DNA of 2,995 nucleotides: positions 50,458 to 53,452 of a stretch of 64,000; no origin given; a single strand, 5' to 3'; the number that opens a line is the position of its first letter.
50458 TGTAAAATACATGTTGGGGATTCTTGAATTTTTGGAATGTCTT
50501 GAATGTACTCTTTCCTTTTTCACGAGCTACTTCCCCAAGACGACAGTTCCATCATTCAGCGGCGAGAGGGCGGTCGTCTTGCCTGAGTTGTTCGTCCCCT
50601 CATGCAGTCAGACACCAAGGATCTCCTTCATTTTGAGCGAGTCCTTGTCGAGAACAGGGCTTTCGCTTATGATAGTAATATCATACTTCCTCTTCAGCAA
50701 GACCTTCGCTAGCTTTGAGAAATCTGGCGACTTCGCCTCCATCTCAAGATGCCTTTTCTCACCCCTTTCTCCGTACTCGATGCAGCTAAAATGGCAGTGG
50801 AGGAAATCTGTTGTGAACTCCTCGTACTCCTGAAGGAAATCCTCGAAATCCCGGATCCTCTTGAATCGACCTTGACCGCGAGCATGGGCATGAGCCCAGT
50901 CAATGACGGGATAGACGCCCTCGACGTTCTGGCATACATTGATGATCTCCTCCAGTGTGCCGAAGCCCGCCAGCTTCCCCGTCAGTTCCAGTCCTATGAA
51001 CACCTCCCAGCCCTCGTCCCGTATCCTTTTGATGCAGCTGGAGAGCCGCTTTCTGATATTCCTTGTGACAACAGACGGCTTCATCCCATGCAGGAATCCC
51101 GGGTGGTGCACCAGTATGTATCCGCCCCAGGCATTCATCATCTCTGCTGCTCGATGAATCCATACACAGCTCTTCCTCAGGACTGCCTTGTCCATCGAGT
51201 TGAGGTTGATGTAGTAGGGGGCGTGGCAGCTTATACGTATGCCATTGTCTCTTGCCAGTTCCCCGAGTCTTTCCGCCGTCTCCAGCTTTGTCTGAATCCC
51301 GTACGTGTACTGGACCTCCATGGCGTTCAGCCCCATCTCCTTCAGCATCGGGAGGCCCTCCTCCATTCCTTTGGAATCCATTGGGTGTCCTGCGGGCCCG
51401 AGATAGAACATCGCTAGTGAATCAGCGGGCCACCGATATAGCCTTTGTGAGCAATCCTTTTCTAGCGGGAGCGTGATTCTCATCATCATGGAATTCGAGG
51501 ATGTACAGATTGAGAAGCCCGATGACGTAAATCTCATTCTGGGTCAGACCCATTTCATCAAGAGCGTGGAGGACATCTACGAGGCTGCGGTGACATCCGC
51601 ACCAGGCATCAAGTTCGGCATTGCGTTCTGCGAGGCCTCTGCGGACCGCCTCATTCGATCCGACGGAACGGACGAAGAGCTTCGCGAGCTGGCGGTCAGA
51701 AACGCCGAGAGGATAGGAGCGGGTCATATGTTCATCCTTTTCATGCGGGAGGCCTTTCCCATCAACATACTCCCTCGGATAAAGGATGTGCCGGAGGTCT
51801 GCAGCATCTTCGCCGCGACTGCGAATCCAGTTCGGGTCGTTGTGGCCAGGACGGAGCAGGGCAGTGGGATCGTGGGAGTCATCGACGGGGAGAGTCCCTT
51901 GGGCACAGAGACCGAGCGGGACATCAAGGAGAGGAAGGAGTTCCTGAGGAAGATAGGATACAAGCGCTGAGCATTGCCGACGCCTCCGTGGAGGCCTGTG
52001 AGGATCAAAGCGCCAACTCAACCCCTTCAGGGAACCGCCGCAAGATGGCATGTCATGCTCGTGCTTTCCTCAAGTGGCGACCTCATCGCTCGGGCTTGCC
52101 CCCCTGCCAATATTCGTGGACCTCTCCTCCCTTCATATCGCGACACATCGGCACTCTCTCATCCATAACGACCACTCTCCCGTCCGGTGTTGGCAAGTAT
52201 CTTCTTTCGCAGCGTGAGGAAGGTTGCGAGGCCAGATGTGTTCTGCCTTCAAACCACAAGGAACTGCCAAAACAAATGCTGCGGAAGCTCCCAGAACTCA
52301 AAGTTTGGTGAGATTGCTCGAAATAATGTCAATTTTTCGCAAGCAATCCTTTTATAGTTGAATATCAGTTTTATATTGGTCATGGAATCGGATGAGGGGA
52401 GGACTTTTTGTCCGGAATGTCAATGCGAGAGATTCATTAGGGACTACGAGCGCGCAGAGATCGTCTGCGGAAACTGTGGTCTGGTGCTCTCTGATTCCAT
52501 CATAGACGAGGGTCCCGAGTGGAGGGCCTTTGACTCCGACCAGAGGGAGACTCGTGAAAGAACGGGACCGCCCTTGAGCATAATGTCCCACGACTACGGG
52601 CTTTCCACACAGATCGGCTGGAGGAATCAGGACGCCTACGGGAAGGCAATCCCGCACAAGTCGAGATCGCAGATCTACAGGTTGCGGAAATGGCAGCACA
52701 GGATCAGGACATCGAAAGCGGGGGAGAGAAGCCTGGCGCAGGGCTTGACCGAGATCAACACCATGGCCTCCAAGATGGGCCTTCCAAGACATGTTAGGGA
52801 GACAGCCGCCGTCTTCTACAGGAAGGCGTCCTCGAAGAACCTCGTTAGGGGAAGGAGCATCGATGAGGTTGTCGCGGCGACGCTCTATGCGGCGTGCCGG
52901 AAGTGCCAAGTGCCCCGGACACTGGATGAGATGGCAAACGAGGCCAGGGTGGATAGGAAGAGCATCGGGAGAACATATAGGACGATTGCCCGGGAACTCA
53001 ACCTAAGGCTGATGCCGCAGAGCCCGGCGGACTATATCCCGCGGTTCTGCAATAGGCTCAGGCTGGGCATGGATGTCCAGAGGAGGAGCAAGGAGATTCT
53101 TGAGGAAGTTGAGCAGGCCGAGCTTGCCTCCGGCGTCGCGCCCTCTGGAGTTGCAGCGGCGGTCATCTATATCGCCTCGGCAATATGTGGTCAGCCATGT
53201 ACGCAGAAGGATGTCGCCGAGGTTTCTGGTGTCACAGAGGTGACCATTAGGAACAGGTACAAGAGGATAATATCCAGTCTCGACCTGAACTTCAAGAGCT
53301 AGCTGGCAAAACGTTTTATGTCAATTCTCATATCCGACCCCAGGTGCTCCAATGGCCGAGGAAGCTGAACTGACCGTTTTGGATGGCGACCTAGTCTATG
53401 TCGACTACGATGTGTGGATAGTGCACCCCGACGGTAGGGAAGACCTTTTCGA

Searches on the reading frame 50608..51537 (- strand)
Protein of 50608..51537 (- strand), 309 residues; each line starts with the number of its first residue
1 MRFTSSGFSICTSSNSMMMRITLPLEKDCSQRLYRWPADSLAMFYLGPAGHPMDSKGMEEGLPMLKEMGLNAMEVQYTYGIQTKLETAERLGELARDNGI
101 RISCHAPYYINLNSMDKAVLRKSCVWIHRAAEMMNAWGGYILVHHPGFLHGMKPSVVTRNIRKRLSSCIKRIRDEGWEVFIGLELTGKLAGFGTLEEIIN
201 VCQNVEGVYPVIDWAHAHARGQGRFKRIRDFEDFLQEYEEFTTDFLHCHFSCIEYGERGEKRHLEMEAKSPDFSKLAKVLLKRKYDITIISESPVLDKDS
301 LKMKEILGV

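Call 54: search_protein_families(library=pfam, proteins=[window:50608-51537:-], max_evalue=0.0001)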
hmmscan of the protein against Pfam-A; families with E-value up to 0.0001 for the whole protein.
window:50608-51537:- (309 aa): 1 family
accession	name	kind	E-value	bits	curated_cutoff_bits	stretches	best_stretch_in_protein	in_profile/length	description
PF01261.30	AP_endonuc_2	-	5.8e-26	92.1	31.1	1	65-294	4-230/249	Xylose isomerase-like TIM barrel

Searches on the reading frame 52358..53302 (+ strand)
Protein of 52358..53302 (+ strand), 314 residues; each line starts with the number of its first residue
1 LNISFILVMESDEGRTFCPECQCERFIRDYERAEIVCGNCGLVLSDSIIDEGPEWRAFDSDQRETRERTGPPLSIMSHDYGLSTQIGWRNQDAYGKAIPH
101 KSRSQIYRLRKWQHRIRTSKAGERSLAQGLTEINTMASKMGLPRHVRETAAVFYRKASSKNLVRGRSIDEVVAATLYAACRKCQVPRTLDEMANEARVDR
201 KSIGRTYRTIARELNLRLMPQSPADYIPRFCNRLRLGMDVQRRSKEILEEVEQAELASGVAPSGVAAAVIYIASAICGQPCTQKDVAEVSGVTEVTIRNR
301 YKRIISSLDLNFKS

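Call 54: search_protein_families(library=pfam, proteins=[window:52358-53302:+], max_evalue=0.0001)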
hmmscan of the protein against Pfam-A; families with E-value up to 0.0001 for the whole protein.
window:52358-53302:+ (314 aa): 2 families
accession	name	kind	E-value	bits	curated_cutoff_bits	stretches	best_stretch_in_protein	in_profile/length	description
PF00382.24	TFIIB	-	2e-44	149.9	23.6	2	124-212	3-91/92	Transcription factor TFIIB repeat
PF08271.17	Zn_Ribbon_TF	-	4e-18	65.1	29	1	17-58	2-43/43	TFIIB zinc-binding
